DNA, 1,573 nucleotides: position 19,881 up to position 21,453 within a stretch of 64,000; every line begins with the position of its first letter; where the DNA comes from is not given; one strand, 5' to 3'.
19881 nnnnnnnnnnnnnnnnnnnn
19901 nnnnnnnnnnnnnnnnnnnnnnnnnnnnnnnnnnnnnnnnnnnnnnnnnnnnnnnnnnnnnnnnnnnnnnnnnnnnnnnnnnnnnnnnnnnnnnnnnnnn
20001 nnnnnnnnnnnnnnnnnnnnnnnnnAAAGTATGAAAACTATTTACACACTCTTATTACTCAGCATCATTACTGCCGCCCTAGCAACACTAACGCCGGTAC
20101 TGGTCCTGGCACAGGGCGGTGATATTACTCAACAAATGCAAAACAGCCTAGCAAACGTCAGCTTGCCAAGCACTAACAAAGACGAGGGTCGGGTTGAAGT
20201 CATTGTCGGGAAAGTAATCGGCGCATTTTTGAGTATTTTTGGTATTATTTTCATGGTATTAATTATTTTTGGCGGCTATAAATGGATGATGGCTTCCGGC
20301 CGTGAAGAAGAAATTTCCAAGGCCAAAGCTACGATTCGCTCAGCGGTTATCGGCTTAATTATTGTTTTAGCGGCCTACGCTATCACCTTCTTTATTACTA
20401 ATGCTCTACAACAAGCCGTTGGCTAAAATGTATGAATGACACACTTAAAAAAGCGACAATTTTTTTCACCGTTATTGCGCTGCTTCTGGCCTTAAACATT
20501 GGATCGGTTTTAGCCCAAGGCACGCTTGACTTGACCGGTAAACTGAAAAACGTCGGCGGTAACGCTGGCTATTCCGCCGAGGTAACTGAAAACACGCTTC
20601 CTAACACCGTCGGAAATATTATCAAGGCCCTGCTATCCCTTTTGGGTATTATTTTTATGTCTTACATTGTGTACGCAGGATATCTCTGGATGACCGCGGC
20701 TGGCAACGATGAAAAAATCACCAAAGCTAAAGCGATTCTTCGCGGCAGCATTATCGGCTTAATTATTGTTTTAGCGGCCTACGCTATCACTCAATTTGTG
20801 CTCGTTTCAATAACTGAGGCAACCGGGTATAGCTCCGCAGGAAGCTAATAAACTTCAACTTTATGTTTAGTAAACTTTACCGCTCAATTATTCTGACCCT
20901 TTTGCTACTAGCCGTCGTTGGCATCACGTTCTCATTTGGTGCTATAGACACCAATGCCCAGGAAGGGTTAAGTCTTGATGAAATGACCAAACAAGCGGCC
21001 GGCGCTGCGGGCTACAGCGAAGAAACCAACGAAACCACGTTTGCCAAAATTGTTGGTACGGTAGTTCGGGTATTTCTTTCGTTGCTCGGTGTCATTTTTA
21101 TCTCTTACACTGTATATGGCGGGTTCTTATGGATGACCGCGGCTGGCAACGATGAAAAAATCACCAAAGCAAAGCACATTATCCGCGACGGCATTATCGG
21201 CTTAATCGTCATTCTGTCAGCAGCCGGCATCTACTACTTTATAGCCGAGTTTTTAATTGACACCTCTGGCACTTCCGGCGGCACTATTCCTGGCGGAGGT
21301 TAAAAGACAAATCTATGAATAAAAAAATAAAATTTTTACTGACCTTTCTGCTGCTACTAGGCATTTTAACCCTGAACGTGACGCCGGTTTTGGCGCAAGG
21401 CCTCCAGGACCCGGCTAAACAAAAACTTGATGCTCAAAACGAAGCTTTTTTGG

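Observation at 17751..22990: Polycistronic array of 10 paralogous TrbC/VirB2-like pilin genes, with an 11th copy at 6007..6366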

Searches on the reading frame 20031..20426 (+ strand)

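Call 3: search_protein_families(library=pfam, proteins=[window:20031-20426:+], max_evalue=0.1)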
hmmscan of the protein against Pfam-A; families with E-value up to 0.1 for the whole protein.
window:20031-20426:+ (131 aa): 5 families
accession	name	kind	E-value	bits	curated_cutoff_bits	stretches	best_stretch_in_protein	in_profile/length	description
PF18895.5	T4SS_pilin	-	1.1e-09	38.6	26.6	1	56-119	6-68/71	Type IV secretion system pilin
PF02417.20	Chromate_transp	-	0.0045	17.5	28.6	1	61-116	69-125/166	Chromate transporter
PF04290.18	DctQ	-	0.014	15.7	28.3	1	56-126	58-127/132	Tripartite ATP-independent periplasmic transporters, DctQ component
PF00001.26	7tm_1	-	0.056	13.4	30.5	1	7-126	104-225/260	7 transmembrane receptor (rhodopsin family)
PF11346.13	DUF3149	-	0.081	12.9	23.2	1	105-128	15-38/40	Protein of unknown function (DUF3149)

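Call 4: search_protein_families(library=ncbifam, proteins=[window:20031-20426:+], max_evalue=0.1)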
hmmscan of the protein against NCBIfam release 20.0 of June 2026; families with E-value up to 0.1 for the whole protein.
window:20031-20426:+ (131 aa): 2 families
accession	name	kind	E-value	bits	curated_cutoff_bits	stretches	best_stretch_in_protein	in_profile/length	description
NF045849.1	ICE_MMCAP2_0565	equivalog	8.5e-11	41.4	40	1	58-125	12-79/80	Mbov_0395 family pilin-like conjugal transfer protein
NF041043.1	BPSS1780_fam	subfamily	0.011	14.9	90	0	67-121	98-154/247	BPSS1780 family membrane protein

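Call 79: search_protein_families(library=phrogs, proteins=[window:20031-20426:+], max_evalue=0.01)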
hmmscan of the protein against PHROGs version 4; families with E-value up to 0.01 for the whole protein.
window:20031-20426:+ (131 aa): 1 family
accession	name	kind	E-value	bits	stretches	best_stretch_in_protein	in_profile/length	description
phrog_1880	-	moron, auxiliary metabolic gene and host takeover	0.0038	17.8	1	68-128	90-153/235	PnuC-like nicotinamide mononucleotide transport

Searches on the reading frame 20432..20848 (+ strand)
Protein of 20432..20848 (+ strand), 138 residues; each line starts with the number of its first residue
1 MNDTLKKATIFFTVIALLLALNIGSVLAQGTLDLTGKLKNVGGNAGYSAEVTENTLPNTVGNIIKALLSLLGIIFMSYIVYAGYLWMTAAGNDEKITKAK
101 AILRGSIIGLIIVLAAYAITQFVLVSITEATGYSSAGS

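Call 3: search_protein_families(library=pfam, proteins=[window:20432-20848:+], max_evalue=0.1)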
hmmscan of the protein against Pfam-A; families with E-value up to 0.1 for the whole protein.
window:20432-20848:+ (138 aa): 3 families
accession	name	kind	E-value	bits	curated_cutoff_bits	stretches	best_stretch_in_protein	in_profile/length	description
PF18895.5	T4SS_pilin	-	1.9e-10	41.1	26.6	1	54-123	3-71/71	Type IV secretion system pilin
PF04290.18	DctQ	-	0.0013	19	28.3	1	53-128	54-127/132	Tripartite ATP-independent periplasmic transporters, DctQ component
PF01004.24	Flavi_M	-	0.0063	16.6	25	0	11-30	40-59/74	Flavivirus envelope glycoprotein M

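Call 4: search_protein_families(library=ncbifam, proteins=[window:20432-20848:+], max_evalue=0.1)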
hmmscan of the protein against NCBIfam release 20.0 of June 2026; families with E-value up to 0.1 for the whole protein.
window:20432-20848:+ (138 aa): 1 family
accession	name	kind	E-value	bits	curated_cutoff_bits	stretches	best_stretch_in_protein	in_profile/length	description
NF045849.1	ICE_MMCAP2_0565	equivalog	2.3e-09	36.8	40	1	54-125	7-78/80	Mbov_0395 family pilin-like conjugal transfer protein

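Call 79: search_protein_families(library=phrogs, proteins=[window:20432-20848:+], max_evalue=0.01)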
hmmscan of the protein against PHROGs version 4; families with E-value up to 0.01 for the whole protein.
window:20432-20848:+ (138 aa): 1 family
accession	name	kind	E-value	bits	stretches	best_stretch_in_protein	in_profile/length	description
phrog_16789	-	unknown function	0.0027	18.9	1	57-119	35-97/105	-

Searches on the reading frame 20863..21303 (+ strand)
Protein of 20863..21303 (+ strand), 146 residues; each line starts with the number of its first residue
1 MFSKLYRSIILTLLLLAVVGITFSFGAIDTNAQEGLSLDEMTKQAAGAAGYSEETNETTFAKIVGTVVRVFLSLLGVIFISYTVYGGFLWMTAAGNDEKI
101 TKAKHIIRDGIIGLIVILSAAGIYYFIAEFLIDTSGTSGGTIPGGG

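Call 3: search_protein_families(library=pfam, proteins=[window:20863-21303:+], max_evalue=0.1)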
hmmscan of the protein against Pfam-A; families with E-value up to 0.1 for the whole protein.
window:20863-21303:+ (146 aa): 4 families
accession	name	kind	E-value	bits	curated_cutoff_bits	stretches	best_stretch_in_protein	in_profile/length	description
PF18895.5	T4SS_pilin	-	3.5e-09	37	26.6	1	59-127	4-71/71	Type IV secretion system pilin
PF04290.18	DctQ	-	0.0098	16.2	28.3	1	63-132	60-127/132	Tripartite ATP-independent periplasmic transporters, DctQ component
PF23997.1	DUF7315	-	0.015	16.2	27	1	4-65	8-69/102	Domain of unknown function (DUF7315)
PF02322.20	Cyt_bd_oxida_II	-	0.097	12.5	35.6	0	7-125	110-209/302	Cytochrome bd terminal oxidase subunit II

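Call 4: search_protein_families(library=ncbifam, proteins=[window:20863-21303:+], max_evalue=0.1)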
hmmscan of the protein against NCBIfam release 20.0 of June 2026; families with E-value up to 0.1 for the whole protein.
window:20863-21303:+ (146 aa): 1 family
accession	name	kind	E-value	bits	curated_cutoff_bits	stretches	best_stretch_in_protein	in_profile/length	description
NF045849.1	ICE_MMCAP2_0565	equivalog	1.4e-07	31.1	40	1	59-128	8-77/80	Mbov_0395 family pilin-like conjugal transfer protein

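Call 79: search_protein_families(library=phrogs, proteins=[window:20863-21303:+], max_evalue=0.01)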
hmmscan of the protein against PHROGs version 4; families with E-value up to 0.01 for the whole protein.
window:20863-21303:+ (146 aa): 0 families
